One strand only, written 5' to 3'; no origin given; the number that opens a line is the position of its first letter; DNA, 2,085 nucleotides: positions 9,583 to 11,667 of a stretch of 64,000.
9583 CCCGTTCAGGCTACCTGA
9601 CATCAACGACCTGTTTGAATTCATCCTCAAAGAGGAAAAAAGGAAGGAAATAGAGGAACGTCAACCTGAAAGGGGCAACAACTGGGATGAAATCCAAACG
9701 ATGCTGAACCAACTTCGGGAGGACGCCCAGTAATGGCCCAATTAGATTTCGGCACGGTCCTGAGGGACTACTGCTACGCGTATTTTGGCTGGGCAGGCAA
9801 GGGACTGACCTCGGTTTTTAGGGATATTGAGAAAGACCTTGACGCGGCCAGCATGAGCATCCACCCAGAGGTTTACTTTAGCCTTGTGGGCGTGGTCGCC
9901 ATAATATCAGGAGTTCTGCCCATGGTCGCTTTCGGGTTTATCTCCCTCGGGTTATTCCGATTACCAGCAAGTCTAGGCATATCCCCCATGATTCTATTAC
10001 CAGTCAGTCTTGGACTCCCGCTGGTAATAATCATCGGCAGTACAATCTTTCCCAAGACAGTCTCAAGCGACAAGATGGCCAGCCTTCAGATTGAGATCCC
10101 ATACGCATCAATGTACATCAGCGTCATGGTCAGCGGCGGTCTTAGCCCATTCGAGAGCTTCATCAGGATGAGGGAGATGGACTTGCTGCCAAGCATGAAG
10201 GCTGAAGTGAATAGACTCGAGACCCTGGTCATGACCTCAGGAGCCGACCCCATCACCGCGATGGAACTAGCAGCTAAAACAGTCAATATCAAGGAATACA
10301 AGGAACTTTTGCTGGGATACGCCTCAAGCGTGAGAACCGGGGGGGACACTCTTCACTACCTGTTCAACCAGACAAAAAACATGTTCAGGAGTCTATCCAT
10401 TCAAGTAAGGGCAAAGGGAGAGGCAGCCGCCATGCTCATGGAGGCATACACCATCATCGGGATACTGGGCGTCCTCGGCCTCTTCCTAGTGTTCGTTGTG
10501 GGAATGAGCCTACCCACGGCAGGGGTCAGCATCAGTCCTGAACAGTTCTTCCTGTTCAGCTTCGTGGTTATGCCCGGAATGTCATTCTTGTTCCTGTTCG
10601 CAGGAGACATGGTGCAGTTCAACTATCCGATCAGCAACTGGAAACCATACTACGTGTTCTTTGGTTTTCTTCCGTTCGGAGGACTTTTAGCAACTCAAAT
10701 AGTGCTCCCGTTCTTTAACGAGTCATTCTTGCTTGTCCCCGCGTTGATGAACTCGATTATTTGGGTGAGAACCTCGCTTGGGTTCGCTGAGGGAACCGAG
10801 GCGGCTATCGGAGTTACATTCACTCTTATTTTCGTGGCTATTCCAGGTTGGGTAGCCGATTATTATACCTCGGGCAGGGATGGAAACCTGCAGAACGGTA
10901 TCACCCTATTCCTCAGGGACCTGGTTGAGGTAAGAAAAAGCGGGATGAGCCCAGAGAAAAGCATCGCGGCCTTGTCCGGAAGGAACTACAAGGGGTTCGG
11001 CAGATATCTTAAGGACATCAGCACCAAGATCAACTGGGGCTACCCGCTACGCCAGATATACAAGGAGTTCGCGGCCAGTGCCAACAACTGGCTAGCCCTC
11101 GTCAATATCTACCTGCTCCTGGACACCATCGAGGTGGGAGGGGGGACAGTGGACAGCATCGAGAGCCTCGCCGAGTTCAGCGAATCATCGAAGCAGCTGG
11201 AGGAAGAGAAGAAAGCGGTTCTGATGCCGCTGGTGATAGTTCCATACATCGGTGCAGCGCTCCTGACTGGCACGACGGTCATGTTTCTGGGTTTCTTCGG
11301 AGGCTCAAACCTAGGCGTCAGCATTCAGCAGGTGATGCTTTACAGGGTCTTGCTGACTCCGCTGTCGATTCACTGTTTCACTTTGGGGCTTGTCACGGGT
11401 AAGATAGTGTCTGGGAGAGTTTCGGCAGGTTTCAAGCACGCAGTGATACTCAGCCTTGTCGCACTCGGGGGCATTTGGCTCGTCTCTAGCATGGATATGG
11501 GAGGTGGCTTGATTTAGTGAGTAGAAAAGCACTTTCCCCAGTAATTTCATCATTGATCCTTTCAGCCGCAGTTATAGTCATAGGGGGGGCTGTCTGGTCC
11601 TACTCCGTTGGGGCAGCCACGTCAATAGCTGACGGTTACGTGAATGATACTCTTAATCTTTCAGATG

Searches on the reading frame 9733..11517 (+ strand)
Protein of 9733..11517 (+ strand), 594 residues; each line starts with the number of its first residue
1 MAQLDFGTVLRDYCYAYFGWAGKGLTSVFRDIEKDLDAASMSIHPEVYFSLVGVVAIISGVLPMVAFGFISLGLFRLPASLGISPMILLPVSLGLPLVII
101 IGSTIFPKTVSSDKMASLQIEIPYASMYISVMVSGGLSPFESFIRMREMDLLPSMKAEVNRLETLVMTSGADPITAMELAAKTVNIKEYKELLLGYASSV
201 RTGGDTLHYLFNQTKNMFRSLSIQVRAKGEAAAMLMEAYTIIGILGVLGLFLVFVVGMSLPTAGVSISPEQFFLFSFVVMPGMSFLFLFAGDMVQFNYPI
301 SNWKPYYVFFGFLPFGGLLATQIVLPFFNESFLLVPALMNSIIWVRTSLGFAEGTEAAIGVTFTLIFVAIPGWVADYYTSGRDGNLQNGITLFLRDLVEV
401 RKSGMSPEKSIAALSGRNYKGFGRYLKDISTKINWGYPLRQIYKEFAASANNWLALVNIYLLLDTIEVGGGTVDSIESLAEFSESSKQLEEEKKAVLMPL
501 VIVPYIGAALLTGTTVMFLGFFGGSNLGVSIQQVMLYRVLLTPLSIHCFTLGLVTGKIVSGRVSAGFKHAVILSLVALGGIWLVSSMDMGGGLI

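Call 60: search_protein_families(library=pfam, proteins=[window:9733-11517:+], max_evalue=0.00001)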
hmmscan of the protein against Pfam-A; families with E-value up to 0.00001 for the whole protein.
window:9733-11517:+ (594 aa): 1 family
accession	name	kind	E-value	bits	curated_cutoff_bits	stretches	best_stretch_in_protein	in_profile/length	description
PF00482.28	T2SSF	-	2.2e-18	66.8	25.2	2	393-519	1-124/125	Type II secretion system (T2SS), protein F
